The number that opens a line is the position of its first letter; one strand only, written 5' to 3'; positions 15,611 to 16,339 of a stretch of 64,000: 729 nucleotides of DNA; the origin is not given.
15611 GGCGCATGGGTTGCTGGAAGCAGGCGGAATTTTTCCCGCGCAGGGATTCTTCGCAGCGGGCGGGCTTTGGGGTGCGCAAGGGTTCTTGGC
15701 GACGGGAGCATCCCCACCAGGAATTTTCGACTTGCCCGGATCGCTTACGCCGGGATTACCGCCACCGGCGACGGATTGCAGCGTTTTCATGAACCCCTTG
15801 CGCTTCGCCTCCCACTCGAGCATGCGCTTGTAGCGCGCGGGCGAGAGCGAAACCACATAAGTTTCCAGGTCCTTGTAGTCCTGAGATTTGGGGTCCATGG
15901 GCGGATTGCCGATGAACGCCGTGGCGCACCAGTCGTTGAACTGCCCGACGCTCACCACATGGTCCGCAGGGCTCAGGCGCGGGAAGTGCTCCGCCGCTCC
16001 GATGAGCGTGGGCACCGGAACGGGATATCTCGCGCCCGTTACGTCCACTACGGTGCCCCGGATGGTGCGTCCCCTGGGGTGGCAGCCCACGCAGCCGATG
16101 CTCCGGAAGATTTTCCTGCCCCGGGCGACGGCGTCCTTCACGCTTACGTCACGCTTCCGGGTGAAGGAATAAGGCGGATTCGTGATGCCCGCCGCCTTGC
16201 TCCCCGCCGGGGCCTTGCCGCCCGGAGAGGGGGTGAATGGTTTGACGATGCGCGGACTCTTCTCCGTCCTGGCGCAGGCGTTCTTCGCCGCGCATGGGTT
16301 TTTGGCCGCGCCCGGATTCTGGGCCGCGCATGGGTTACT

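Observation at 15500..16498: SoxA-like cytochrome c with two Asn-Pro-Cys repeat arms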

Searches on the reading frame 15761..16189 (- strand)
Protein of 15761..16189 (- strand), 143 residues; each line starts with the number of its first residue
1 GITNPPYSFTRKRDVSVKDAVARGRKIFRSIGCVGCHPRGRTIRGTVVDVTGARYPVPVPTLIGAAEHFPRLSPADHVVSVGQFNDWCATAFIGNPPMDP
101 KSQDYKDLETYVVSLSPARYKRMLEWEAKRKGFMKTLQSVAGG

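Call 14: search_solved_structures(query=A2, max_evalue=10, show_alignments=5)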
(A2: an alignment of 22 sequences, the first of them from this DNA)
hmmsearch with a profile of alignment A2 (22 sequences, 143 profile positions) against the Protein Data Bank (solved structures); distinct sequences matched with E-value up to 10: 10.
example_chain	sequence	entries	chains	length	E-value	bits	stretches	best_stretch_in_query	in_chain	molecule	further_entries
3o5c_A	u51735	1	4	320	0.02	17.8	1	13-57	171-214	Cytochrome c551 peroxidase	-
5c2v_C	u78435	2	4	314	0.021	17.7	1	11-38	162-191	HYDRAZINE SYNTHASE GAMMA SUBUNIT | Hypothetical (Di heme) protein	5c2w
3o0r_C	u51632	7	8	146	0.43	13.5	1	11-38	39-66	Nitric oxide reductase subunit C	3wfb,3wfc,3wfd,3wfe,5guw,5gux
4xyd_B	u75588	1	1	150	0.76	12.7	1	3-38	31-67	NorC-like protein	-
2c1u_A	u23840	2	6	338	0.89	12.5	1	12-37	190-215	DI-HAEM CYTOCHROME C PEROXIDASE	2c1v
6hwh_M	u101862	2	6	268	1.1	12.2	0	14-38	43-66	Cytochrome bc1 complex cytochrome c subunit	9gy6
1iqc_A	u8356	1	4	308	1.1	12.1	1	24-57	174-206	di-heme peroxidase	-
8ovc_O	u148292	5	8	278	1.2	12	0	14-38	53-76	Cytochrome bc1 complex cytochrome c subunit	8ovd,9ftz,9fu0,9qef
1eb7_A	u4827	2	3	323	1.3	11.9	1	7-40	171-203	CYTOCHROME C551 PEROXIDASE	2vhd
6adq_C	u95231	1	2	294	1.4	11.8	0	14-38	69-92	Cytochrome bc1 complex cytochrome c subunit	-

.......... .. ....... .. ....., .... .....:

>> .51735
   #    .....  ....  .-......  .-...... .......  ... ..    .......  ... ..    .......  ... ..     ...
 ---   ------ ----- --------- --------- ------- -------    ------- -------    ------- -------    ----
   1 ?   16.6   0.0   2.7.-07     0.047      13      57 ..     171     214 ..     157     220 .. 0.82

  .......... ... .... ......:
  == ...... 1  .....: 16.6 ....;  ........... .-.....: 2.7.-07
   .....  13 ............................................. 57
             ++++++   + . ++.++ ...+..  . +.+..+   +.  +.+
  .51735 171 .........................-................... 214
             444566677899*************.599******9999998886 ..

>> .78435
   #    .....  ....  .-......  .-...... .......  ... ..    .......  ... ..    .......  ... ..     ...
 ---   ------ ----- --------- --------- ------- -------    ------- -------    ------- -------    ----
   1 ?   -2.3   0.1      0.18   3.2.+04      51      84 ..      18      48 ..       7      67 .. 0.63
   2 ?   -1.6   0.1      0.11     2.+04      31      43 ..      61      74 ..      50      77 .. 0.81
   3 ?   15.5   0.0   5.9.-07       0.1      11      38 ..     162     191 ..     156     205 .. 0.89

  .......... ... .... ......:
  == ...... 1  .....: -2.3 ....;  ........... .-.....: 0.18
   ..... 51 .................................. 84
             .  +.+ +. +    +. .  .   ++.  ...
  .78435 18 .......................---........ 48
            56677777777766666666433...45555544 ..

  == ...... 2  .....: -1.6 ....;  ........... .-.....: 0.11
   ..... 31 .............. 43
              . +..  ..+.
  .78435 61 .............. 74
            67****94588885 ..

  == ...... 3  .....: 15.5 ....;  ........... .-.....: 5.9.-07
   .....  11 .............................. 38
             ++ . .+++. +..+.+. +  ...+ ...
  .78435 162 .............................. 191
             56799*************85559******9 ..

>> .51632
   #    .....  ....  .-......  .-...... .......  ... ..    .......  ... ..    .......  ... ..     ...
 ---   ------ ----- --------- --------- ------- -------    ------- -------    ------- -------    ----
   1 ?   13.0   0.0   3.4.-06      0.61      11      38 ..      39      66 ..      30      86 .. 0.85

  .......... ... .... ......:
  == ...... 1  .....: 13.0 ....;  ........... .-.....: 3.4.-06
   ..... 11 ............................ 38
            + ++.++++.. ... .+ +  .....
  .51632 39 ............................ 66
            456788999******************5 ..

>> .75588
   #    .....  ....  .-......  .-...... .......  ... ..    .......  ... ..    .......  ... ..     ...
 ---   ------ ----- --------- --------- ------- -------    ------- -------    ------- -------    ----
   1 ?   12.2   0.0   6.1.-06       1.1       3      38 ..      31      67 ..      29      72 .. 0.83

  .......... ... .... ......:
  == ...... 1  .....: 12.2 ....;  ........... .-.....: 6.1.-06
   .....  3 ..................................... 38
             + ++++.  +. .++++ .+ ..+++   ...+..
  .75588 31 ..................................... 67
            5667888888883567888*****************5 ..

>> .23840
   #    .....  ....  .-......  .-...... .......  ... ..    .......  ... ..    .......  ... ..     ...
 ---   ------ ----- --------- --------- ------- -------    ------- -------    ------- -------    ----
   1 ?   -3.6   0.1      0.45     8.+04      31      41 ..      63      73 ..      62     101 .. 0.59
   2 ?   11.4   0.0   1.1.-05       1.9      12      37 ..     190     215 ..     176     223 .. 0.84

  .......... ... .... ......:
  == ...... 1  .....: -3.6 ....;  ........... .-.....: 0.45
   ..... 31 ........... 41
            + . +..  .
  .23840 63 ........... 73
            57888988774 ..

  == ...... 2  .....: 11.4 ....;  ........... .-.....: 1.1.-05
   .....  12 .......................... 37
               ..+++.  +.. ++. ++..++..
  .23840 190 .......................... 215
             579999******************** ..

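Call 25: predict_structure(alignment_id=A2)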
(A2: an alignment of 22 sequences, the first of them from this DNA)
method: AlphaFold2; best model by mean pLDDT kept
length: 143 residues; sequences in the alignment: 22
mean_pLDDT: 48.8   pTM: 0.34
mean pLDDT of the five models: 48.8, 41.3, 40.6, 39.5, 36.9
residues with pLDDT >= 90: 0; 70-90: 3; 50-70: 70; < 50: 70
segments of 3 or more residues with pLDDT < 50: 1-13, 19-21, 27-49, 55-70, 141-143
pLDDT, mean of each block of 10 residues (from residue 1): 33 49 49 33 39 49 38 53 59 60 61 54 55 54 39
secondary structure, 60 per line:
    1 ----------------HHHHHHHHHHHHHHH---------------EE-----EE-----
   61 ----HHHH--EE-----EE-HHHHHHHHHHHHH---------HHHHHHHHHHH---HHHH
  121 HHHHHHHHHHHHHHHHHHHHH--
elements in order: H17-31 H65-68 H81-93 H103-113 H117-141

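Call 35: find_related_loci(query=A2, collection=genome_contigs, flank=7000)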
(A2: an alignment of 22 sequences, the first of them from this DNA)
Query A2 (143 aa) in genome_contigs; peptide patterns used: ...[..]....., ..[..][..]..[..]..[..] (x = any residue, [..] = any of these).
54 stretches matched a pattern; 24 encode a relative of the query (tblastn E <= 1e-3); 24 distinct loci.
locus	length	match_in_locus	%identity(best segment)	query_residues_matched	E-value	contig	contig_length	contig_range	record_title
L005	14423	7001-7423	82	2-142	1e-80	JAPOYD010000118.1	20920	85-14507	MAG: Nitrospinota bacterium isolate COS4_bin_23 NODE_2198_length_20920_cov_8.2971, whole genome shotgun sequence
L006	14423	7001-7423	82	1-141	1e-80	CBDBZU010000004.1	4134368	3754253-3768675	MAG: bacterium isolate 14075d2c-179b-4e0f-9294-86ba791e4164 genome assembly, contig: contig_4, whole genome shotgun sequ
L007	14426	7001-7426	83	2-143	4e-80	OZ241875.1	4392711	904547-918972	MAG: bacterium isolate fde39c58-18aa-4d93-bb40-cd1cf9ece30f genome assembly, chromosome: 1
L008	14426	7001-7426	82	2-143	3e-78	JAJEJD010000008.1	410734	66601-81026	MAG: bacterium isolate p16x63bins.49 k141_528148, whole genome shotgun sequence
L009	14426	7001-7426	80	2-143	4e-78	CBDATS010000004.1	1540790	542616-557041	MAG: bacterium isolate ae52f057-cb51-4de3-9b45-eb3ba2375a15 genome assembly, contig: contig_4, whole genome shotgun sequ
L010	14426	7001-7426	80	2-143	4e-77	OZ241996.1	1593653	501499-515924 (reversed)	MAG: bacterium isolate 138114a6-c459-4528-9bbc-32813c999549 genome assembly, chromosome: 1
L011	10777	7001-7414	81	2-139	6e-77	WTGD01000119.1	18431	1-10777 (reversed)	MAG: Nitrospinota bacterium isolate CO36386bin_35 NODE_1376_length_18431_cov_7.799467, whole genome shotgun sequence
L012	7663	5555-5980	80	2-143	7e-77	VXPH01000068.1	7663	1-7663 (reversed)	MAG: Nitrospinota bacterium isolate SB0662_bin_51 NODE_6850_length_7663_cov_31.901420, whole genome shotgun sequence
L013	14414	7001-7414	81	1-138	4e-76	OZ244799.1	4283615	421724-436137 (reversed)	MAG: bacterium isolate fda9cd22-9c8c-44c4-8321-deb2e702e096 genome assembly, chromosome: 1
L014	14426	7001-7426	77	2-143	2e-75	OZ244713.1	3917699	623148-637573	MAG: bacterium isolate e5014806-8d25-4488-8218-63b8719b0073 genome assembly, chromosome: 1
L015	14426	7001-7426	77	2-143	4e-75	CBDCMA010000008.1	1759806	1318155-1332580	MAG: bacterium isolate 6263ad5f-5925-4d78-8ae4-828cafc75c34 genome assembly, contig: contig_8, whole genome shotgun sequ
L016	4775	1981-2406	79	2-143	4e-75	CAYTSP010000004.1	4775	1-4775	MAG TPA_asm: uncultured Nitrospinaceae bacterium isolate SRP338948_co1_160 genome assembly, contig: k141_125341, whole g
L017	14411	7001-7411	80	2-138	3e-75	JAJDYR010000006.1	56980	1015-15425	MAG: bacterium isolate jk18x34bins.43 k141_358415, whole genome shotgun sequence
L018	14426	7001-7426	75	2-143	4e-74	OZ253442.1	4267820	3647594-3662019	MAG: bacterium isolate e26f613c-7608-46b1-ae07-a2f8df169297 genome assembly, chromosome: 1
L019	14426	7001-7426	76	2-143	1e-74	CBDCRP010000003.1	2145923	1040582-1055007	MAG: bacterium isolate c343b5c3-9596-4089-b975-978780b2b10b genome assembly, contig: contig_3, whole genome shotgun sequ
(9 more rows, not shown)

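Call 43: search_protein_representatives(alignment_id=A2)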
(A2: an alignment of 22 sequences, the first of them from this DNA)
Query: 22 sequences, 143 profile positions. Proteins with E-value up to 0.001 (for the whole library): 110; up to 1e-10: 26; up to 1e-30: 3. The best 110 are listed.
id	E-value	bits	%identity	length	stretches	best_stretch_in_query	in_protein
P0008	4.8e-81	285.7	-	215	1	1-143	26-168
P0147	8.8e-69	246.0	-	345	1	2-143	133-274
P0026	2.8e-37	143.8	-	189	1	1-76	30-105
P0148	2.8e-26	108.2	-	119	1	2-87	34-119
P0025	2.4e-25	105.1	-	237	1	1-62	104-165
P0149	1.1e-24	103.0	-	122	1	2-87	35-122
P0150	2.2e-23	98.8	-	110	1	7-116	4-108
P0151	4.5e-22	94.5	-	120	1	2-87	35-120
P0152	9.1e-21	90.3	-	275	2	31-117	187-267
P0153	3.4e-18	82.0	-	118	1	9-86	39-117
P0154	2.8e-17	79.0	-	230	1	9-117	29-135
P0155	7.1e-16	74.4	-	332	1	1-129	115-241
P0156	2.0e-15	73.0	-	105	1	1-44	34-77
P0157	8.0e-15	71.0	-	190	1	9-121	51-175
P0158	8.4e-14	67.7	-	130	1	28-120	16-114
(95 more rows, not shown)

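Call 49: search_solved_structures(query=A4, max_evalue=1, show_alignments=5)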
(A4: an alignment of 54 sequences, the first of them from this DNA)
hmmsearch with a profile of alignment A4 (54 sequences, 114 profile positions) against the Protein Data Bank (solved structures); distinct sequences matched with E-value up to 1: 89 (the best 60 are shown).
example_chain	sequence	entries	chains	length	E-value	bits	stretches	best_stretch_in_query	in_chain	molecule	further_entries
1h31_A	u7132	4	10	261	4.4e-15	58.9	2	10-112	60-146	DIHEME CYTOCHROME C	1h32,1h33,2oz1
2c1d_A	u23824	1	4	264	6.9e-13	51.8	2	8-110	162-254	SOXA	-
4wqd_A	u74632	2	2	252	1.1e-11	48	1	20-111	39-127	Thiosulfate dehydrogenase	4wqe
4wq7_A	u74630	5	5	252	1.1e-11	48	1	20-111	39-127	Thiosulfate dehydrogenase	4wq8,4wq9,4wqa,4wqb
4wqc_A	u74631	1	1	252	1.1e-11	47.9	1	20-111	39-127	Thiosulfate dehydrogenase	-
4v2k_A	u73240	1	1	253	1.1e-11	47.9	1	20-111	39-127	THIOSULFATE DEHYDROGENASE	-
3o5c_A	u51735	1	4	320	2.6e-10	43.5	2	9-108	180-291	Cytochrome c551 peroxidase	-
3oa8_A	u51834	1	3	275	2.6e-09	40.3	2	4-110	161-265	SoxA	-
3ocd_A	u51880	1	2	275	1.2e-08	38.1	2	4-110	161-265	SoxA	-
1iqc_A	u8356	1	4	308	1.1e-07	35.1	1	4-48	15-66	di-heme peroxidase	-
5c2v_C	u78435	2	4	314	3.2e-07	33.6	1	6-39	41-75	HYDRAZINE SYNTHASE GAMMA SUBUNIT | Hypothetical (Di heme) protein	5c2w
6qkn_A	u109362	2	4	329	8.3e-06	29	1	5-33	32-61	Cytochrome-c peroxidase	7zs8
5lo9_A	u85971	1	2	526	8.6e-06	28.9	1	6-88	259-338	Cytochrome C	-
6fu3_A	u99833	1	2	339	9.5e-06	28.8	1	5-33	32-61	Protein CcpR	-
1eb7_A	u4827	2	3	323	9.7e-06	28.8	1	6-41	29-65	CYTOCHROME C551 PEROXIDASE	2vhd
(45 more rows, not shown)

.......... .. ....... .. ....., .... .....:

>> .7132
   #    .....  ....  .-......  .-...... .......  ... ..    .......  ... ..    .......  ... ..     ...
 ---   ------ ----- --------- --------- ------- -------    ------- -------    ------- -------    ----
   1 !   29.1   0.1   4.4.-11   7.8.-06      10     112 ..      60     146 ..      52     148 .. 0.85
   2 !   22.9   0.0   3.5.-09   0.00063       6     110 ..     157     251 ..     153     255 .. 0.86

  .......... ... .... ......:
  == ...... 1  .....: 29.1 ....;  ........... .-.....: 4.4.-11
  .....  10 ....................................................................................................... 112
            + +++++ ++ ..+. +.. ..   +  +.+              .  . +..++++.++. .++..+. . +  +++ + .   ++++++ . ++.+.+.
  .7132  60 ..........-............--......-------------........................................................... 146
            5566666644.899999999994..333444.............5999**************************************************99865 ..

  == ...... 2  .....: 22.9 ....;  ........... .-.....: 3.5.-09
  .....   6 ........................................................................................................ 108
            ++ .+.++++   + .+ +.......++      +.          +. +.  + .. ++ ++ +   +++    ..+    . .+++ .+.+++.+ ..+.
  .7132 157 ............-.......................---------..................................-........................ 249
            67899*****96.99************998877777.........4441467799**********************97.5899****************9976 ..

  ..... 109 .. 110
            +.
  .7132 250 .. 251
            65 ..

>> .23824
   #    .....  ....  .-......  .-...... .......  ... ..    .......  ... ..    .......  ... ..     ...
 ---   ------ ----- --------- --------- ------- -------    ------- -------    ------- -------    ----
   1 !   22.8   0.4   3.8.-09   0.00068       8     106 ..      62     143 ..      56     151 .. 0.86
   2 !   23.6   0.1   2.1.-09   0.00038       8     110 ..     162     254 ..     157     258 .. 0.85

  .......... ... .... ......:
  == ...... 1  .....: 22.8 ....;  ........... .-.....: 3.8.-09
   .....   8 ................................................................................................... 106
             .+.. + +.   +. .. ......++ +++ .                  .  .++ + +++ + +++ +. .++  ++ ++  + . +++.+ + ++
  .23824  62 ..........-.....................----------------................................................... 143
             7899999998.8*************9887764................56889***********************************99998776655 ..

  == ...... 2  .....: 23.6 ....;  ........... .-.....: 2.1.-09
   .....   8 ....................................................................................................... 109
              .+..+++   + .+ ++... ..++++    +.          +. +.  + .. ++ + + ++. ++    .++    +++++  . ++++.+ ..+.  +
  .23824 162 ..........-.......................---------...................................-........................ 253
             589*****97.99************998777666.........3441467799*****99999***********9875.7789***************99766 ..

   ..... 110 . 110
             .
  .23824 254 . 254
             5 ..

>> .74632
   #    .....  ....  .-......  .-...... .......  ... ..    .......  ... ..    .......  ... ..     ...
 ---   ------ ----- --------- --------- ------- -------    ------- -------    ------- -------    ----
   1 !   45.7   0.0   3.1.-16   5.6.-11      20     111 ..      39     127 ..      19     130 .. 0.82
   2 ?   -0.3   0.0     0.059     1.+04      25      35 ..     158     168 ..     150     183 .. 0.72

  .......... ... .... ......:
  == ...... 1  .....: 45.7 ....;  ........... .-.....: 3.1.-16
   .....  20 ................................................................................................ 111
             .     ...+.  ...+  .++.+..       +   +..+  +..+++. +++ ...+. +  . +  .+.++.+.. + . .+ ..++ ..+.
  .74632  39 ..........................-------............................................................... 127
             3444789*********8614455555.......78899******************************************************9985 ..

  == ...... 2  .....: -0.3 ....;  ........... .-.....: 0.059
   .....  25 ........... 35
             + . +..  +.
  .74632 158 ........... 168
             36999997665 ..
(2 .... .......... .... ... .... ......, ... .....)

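Call 55: predict_structure(alignment_id=A4)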
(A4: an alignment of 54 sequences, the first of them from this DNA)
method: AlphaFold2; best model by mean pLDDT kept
length: 124 residues; sequences in the alignment: 54
mean_pLDDT: 94.8   pTM: 0.89
mean pLDDT of the five models: 94.8, 94.3, 94.3, 94.1, 93.4
residues with pLDDT >= 90: 105; 70-90: 18; 50-70: 1; < 50: 0
segments of 3 or more residues with pLDDT < 50: none
pLDDT, mean of each block of 10 residues (from residue 1): 91 98 97 92 85 96 93 97 95 97 98 98 95
secondary structure, 60 per line:
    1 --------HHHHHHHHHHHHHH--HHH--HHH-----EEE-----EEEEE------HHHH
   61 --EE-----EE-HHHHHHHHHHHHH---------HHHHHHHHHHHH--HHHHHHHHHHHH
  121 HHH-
elements in order: H9-22 E38-40 E46-50 H57-60 H73-85 H95-106 H109-123
